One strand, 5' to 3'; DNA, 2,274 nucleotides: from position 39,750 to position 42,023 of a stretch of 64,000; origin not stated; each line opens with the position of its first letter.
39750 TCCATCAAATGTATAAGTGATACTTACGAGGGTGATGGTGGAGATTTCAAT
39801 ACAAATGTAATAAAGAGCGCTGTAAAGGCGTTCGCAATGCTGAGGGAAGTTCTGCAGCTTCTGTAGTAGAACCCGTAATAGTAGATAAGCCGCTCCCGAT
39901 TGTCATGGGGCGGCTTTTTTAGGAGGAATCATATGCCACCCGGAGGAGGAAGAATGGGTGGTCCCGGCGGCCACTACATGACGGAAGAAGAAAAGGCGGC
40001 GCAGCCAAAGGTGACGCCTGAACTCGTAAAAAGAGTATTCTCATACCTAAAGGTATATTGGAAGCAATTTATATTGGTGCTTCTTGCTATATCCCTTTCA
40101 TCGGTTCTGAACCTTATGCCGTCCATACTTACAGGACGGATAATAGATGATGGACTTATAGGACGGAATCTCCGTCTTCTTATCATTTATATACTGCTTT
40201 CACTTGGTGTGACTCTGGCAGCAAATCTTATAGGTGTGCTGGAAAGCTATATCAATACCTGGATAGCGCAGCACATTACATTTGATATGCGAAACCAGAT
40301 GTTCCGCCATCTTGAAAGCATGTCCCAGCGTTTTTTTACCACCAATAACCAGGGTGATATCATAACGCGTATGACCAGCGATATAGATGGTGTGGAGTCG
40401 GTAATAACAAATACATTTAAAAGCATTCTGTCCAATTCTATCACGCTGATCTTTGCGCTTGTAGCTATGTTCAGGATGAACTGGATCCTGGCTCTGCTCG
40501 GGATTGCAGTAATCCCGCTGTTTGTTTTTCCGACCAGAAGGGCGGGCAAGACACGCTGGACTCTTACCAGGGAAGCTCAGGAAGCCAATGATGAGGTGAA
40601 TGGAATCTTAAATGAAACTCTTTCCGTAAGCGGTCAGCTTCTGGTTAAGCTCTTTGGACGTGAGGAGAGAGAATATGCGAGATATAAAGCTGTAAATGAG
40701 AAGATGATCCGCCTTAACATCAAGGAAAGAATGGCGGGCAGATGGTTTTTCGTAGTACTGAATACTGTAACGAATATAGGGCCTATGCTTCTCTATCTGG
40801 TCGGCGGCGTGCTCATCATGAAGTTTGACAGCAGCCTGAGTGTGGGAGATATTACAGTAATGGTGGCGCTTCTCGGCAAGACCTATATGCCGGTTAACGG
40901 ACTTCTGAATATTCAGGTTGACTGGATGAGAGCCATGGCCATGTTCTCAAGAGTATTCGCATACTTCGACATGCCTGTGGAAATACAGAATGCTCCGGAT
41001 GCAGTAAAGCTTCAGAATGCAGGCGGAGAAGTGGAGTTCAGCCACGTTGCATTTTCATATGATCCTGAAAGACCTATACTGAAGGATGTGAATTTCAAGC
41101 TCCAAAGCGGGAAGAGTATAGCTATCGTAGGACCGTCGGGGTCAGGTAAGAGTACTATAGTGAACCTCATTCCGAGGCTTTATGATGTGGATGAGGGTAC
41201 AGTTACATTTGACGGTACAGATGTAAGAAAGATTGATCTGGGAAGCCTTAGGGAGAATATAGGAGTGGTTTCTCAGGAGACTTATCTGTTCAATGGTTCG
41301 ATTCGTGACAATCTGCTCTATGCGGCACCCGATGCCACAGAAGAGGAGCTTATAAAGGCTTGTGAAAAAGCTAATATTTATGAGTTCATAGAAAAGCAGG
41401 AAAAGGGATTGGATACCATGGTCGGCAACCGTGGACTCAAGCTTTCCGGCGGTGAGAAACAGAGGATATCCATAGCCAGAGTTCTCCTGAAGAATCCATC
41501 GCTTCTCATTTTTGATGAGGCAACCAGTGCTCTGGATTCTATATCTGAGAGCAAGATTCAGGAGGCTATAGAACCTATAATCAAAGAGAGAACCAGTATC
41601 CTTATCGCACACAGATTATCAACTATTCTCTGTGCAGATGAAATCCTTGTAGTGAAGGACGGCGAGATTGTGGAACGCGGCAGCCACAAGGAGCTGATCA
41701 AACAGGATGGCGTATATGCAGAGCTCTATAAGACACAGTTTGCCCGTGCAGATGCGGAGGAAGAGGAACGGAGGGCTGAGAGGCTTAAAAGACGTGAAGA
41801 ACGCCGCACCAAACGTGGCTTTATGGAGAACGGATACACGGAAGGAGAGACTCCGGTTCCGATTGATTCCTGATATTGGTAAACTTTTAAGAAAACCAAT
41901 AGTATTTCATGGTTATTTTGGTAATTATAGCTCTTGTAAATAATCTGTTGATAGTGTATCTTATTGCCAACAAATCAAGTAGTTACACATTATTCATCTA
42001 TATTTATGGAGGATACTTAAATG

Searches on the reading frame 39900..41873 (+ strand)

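Call 4: search_protein_families(library=pfam, proteins=[window:39900-41873:+], max_evalue=0.01)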
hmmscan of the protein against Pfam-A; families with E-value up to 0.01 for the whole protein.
window:39900-41873:+ (657 aa): 10 families
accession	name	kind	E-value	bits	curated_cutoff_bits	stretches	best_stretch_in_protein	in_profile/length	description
PF00664.28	ABC_membrane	-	3.4e-45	155.3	28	1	57-326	1-268/274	ABC transporter transmembrane region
PF00005.33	ABC_tran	-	2.9e-34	119.1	25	1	394-543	1-137/137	ABC transporter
PF02463.25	SMC_N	-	9.8e-07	28.8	40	1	431-586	107-212/220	RecF/RecN/SMC N terminal domain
PF13555.12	AAA_29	-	0.00095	19.3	27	1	400-421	18-39/61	P-loop containing region of AAA domain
PF13401.12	AAA_22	-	0.0029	18.4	27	1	403-453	4-33/130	AAA domain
PF00270.35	DEAD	-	0.003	17.7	26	0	401-426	11-35/167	DEAD/DEAH box helicase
PF03193.22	RsgA_GTPase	-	0.0033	17.7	30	1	393-424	96-126/174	RsgA GTPase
PF13476.12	AAA_23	-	0.0053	17.9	27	1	395-424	11-39/201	AAA domain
PF25199.1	nSTAND_NTPase5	-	0.0055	17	34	0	375-420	6-57/145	Novel STAND NTPase 5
PF13479.12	AAA_24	-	0.0073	16.6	27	0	404-498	2-59/195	AAA domain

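Call 6: search_protein_families(library=ncbifam, proteins=[window:39900-41873:+], max_evalue=0.001)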
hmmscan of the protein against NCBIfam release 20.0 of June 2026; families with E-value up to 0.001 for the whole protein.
window:39900-41873:+ (657 aa): 187 families (the best 25 are shown)
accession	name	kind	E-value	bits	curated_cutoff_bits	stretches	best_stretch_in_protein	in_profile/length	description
TIGR02203.1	MsbA_lipidA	equivalog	2.1e-141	472.2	602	1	44-615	3-571/572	lipid A export permease/ATP-binding protein MsbA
NF008381.0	PRK11176.1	equivalog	1.2e-125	420.2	867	1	39-615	9-581/582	lipid A ABC transporter ATP-binding protein/permease MsbA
NF052233.1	CphA_assoc_ABC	equivalog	6.9e-125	418.2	880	1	34-631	164-761/766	cyanophycin metabolism-associated ABC transporter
TIGR02204.1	MsbA_rel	hypoth_equivalog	8.8e-124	414.3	780.4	1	44-614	7-576/576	ABC transporter, permease/ATP-binding protein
TIGR00958.1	3a01208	subfamily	3.7e-122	408.9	874.6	1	31-609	139-710/711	antigen peptide transporter 2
NF010178.0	PRK13657.1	equivalog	3.3e-114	382.5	733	1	44-626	8-583/588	glucan ABC transporter ATP-binding protein/ permease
NF045513.1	HepA_fam_ABC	equivalog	4.5e-109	365.6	725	1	46-614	41-610/610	heterocyst formation ABC transporter subunit HepA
TIGR01846.1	type_I_sec_HlyB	subfamily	8e-108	361.5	725.55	1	53-613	137-692/694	type I secretion system permease/ATPase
TIGR03796.1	NHLM_micro_ABC1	equivalog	1.4e-100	337.6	853.3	1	39-609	138-708/710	NHLP family bacteriocin export ABC transporter peptidase/permease/ATPase subunit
TIGR03797.1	NHLM_micro_ABC2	equivalog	7.3e-92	309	709.4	1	50-613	131-685/686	NHLP bacteriocin export ABC transporter permease/ATPase subunit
NF008055.0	PRK10789.1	equivalog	8.8e-91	305.1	845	1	47-627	8-585/590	SmdA family multidrug ABC transporter permease/ATP-binding protein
TIGR03375.1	type_I_sec_LssB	subfamily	1.4e-89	301.3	693.1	1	47-602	141-691/696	type I secretion system permease/ATPase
TIGR01192.1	chvA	subfamily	4.9e-87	292.9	585.4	1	44-618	8-575/585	glucan export ABC transporter ATP-binding protein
TIGR01193.1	bacteriocin_ABC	subfamily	2.1e-85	287.7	523.85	1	57-611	158-707/708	peptide cleavage/export ABC transporter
NF000475.1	tet_ABC_46_B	exception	1e-81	275.2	1250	1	37-612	2-573/578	tetracycline efflux ABC transporter Tet(46) subunit B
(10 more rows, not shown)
